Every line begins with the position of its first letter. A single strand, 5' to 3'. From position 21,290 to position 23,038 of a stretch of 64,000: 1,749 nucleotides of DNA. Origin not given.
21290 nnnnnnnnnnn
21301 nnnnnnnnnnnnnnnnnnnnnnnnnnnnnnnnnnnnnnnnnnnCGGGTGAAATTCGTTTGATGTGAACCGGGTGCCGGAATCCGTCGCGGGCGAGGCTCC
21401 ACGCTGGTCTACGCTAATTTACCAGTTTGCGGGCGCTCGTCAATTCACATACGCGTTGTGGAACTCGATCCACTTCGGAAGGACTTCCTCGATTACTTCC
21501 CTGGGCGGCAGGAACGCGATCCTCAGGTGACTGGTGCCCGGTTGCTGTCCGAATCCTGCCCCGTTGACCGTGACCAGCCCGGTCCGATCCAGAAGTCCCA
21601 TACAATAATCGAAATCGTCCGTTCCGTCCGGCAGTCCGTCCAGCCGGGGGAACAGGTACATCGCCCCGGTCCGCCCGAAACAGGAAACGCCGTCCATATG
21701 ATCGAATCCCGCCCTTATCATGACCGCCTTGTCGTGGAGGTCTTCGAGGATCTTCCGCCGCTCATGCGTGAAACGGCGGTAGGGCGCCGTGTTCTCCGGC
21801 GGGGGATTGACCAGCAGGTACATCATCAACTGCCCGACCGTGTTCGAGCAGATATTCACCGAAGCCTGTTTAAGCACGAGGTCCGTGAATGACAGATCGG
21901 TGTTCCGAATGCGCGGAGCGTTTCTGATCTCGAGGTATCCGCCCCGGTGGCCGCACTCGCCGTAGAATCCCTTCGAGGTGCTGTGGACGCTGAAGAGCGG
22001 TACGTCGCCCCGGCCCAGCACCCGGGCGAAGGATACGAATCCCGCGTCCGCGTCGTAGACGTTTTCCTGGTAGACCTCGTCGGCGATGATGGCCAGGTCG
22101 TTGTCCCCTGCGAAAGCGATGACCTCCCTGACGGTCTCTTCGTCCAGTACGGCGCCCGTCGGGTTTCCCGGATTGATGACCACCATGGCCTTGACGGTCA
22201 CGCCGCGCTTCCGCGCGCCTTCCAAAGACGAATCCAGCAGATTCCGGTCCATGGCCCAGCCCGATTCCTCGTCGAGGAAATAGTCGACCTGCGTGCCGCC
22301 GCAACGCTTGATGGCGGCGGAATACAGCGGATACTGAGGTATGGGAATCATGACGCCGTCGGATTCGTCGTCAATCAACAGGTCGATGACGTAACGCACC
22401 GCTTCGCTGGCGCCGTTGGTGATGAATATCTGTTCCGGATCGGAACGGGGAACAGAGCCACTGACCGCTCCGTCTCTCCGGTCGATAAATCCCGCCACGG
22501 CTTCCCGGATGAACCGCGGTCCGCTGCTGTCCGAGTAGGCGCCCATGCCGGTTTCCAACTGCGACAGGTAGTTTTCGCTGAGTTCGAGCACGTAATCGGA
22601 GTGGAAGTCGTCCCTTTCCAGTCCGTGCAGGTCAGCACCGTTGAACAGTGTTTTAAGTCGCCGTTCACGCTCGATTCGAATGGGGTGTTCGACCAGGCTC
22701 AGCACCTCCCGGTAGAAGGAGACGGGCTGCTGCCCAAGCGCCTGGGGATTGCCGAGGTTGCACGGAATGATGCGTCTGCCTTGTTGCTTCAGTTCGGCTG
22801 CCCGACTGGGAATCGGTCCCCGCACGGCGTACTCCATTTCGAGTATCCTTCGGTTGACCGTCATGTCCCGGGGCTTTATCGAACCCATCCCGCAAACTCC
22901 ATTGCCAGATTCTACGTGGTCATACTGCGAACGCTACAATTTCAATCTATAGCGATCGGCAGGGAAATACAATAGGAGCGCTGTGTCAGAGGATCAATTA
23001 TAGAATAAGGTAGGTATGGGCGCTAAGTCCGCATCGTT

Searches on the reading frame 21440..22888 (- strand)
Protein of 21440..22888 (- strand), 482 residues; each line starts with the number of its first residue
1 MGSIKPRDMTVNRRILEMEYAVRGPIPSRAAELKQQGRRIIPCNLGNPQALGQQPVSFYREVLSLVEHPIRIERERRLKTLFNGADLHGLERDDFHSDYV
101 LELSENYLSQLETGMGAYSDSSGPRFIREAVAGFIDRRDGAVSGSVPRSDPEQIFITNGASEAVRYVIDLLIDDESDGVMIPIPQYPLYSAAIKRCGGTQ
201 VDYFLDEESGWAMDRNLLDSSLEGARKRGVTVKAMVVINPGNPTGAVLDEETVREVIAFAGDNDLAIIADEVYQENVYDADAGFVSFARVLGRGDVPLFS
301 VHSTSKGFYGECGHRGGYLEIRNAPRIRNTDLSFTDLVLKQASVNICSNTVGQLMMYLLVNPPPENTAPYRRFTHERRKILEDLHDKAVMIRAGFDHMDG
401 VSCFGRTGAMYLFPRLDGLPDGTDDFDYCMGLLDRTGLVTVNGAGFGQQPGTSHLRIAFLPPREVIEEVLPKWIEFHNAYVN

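Call 6: search_protein_families(library=pfam, proteins=[window:21440-22888:-], max_evalue=0.01)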
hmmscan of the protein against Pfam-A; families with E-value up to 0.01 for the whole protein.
window:21440-22888:- (482 aa): 1 family
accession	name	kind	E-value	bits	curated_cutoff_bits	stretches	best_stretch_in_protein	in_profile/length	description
PF00155.27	Aminotran_1_2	-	3.3e-36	125.7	19.7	1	116-469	36-357/361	Aminotransferase class I and II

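Call 7: find_encoding_contigs(protein=window:21440-22888:-, flank=10000, max_places=10)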
Protein window:21440-22888:- (482 aa): no gene with exactly this product is on record in the collection.

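Call 9: find_related_loci(query=window:21440-22888:-, collection=genome_contigs, flank=10000)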
Query window:21440-22888:- (482 aa) in genome_contigs; peptide patterns used: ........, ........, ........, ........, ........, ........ (x = any residue, [..] = any of these).
599 stretches matched a pattern (row limit reached: there are more); 565 encode a relative of the query (tblastn E <= 1e-3); the best 80 are kept; 80 distinct loci.
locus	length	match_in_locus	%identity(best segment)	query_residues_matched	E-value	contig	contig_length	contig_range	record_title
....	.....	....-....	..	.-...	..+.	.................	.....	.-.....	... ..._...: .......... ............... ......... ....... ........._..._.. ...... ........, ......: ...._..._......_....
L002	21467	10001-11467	87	6-482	0e+0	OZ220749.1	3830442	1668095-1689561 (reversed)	MAG: bacterium isolate 072a604d-d951-4d4f-bb27-b5f30d89a258 genome assembly, chromosome: 1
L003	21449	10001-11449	87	6-482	0e+0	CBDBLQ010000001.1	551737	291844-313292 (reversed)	MAG: bacterium isolate 7e3eab2d-bf14-4947-a8f9-fc6ddb354d52 genome assembly, contig: contig_1, whole genome shotgun sequ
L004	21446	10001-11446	85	1-482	0e+0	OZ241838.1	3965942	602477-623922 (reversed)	MAG: bacterium isolate 834f4656-8c40-439b-be50-31c876aeaf38 genome assembly, chromosome: 1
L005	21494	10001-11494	85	6-482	0e+0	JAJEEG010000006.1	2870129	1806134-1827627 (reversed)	MAG: Candidatus Latescibacterota bacterium isolate p16x34bins.14 k141_287726, whole genome shotgun sequence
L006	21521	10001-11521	83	6-482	0e+0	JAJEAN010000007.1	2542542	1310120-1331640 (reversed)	MAG: Candidatus Latescibacterota bacterium isolate jk18x7bins.54 k141_2599900, whole genome shotgun sequence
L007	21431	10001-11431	88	6-482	0e+0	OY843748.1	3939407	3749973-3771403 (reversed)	MAG: bacterium isolate 9408d56b-0626-48ff-8cc4-40385ffb9045 genome assembly, chromosome: 1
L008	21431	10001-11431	85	6-482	0e+0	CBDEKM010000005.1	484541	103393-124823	MAG: bacterium isolate fecf1fe2-d5d3-4dbd-a99f-11e0e87e1ef0 genome assembly, contig: contig_5, whole genome shotgun sequ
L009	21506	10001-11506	83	1-482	0e+0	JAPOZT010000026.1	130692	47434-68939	MAG: Gemmatimonadetes bacterium isolate IRC1_bin_16 NODE_130_length_130692_cov_20.5271, whole genome shotgun sequence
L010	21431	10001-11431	87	6-482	0e+0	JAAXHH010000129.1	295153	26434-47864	MAG: Candidatus Latescibacterota bacterium isolate Plut_88884 unfiltered_Plut_88884_genomic_contig_200116, whole genome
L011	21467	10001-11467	86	6-482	0e+0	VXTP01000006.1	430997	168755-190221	MAG: Gemmatimonadetes bacterium isolate SB0665_bin_8 NODE_5_length_430997_cov_13.586640, whole genome shotgun sequence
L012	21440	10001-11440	81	1-482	0e+0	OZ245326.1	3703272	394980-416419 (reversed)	MAG: bacterium isolate 5c86cc85-80a8-49d9-b8ce-0f4659ada66a genome assembly, chromosome: 1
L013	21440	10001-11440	71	1-482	0e+0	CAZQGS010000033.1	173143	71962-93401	MAG TPA_asm: uncultured Gemmatimonadota bacterium isolate SRP092796_co1_140 genome assembly, contig: k141_4084863, whole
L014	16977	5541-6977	68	1-481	0e+0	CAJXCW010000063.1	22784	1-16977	TPA_asm: uncultured bacterium isolate ERR599008_bin.45_MetaBAT_v2.12.1_MAG genome assembly, contig: NODE_2296_length_227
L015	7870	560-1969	68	9-482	0e+0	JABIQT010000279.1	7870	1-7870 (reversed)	MAG: Candidatus Latescibacterota bacterium isolate SI072_bin148 k141_1884585, whole genome shotgun sequence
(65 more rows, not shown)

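Call 22: search_protein_families(library=pfam, proteins=[L012:6228-9092:-, L012:2349-2876:+, L012:3664-3972:+, L012:6-365:+, L012:478-810:+], max_evalue=0.01)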
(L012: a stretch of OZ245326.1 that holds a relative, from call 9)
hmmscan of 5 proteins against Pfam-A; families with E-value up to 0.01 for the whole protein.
L012:6228-9092:- (954 aa): 20 families
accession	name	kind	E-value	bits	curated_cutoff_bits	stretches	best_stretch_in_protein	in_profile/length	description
PF17963.7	Big_9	-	3.5e-36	124.4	23.6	6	231-320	1-89/89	Bacterial Ig domain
PF02368.24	Big_2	-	1.7e-27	95.6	22.8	2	52-130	5-79/79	Bacterial Ig-like domain (group 2)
PF00801.26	PKD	-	8.6e-23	80.6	23.5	2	341-411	11-76/80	PKD domain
PF00560.39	LRR_1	-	2e-17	60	20.6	1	844-866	1-23/23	Leucine Rich Repeat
PF17803.7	Cadherin_4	-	9.8e-15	55.3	25.1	3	410-474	1-63/71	Bacterial cadherin-like domain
PF13855.12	LRR_8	-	2.1e-12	47.1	27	2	797-855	3-61/61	Leucine rich repeat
PF09136.16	Glucodextran_B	-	4.1e-12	46.3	27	1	349-417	19-82/83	Glucodextranase, domain B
PF23598.1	LRR_14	-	5.2e-11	42.3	40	2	758-877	34-149/353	Leucine-rich repeat region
PF05345.18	He_PIG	-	1.5e-10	41.8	24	0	164-226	27-95/96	Putative Ig domain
PF21027.3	Sde0182_C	-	1.8e-10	41.7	27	0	632-684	2-48/83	Cellulose-binding protein Sde0182, C-terminal domain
PF12799.13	LRR_4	-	4e-10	40.1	27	2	820-855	2-36/44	Leucine Rich repeats (2 copies)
PF24421.1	Ig_J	-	2.9e-07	31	29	0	174-221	46-95/104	Tip attachment protein J, Ig-like domain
PF17892.7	Cadherin_5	-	3.8e-07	30.3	26.5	0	157-227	24-98/98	Cadherin-like domain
PF22352.2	K319L-like_PKD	-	8.6e-07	29.3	27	0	250-321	10-84/84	K319L-like, PKD domain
PF18224.6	ToxB_N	-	9.3e-06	26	25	0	563-601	12-50/61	ToxB N-terminal domain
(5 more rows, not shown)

L012:2349-2876:+ (175 aa): 0 families

L012:3664-3972:+ (102 aa): 0 families

L012:6-365:+ (119 aa): 0 families

L012:478-810:+ (110 aa): 0 families
